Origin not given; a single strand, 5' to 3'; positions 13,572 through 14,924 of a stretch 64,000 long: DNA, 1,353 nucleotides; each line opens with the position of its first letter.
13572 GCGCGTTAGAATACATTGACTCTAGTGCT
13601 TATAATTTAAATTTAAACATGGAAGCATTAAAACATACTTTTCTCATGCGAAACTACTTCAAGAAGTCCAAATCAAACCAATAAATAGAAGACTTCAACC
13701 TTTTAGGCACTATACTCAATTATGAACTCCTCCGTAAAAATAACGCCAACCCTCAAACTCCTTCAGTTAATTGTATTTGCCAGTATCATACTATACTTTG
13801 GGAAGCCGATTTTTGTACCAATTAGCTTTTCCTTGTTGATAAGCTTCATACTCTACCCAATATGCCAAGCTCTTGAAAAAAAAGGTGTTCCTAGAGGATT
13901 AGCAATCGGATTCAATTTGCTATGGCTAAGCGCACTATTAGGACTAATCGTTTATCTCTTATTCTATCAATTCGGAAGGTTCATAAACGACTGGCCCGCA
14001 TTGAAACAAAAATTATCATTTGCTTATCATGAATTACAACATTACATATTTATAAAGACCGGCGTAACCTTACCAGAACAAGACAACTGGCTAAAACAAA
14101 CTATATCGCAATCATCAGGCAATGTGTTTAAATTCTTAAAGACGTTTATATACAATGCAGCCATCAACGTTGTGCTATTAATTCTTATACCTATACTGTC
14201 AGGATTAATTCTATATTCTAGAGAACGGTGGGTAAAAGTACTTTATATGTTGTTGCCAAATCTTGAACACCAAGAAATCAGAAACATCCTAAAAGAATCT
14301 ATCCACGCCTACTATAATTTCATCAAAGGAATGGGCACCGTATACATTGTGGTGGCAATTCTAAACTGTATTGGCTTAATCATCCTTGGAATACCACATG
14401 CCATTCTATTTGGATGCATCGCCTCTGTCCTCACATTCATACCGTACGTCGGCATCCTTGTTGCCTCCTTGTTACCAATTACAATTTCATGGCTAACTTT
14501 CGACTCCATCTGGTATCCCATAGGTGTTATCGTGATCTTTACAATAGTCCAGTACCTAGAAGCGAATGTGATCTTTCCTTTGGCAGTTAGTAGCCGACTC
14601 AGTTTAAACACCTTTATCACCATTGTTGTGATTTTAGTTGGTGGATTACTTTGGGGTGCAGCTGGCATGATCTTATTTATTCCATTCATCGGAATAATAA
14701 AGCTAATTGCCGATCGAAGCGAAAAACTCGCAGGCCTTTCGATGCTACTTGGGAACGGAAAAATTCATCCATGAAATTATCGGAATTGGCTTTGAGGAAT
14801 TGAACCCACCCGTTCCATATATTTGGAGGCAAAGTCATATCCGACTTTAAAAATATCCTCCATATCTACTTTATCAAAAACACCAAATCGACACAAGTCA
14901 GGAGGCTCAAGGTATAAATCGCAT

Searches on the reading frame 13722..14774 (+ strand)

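Call 3: search_protein_families(library=pfam, proteins=[window:13722-14774:+], max_evalue=0.01)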
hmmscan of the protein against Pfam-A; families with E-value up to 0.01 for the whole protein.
window:13722-14774:+ (350 aa): 1 family
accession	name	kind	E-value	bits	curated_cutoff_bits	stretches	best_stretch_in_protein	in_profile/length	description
PF01594.21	AI-2E_transport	-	5.7e-46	157.6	34.3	1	13-330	4-323/327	AI-2E family transporter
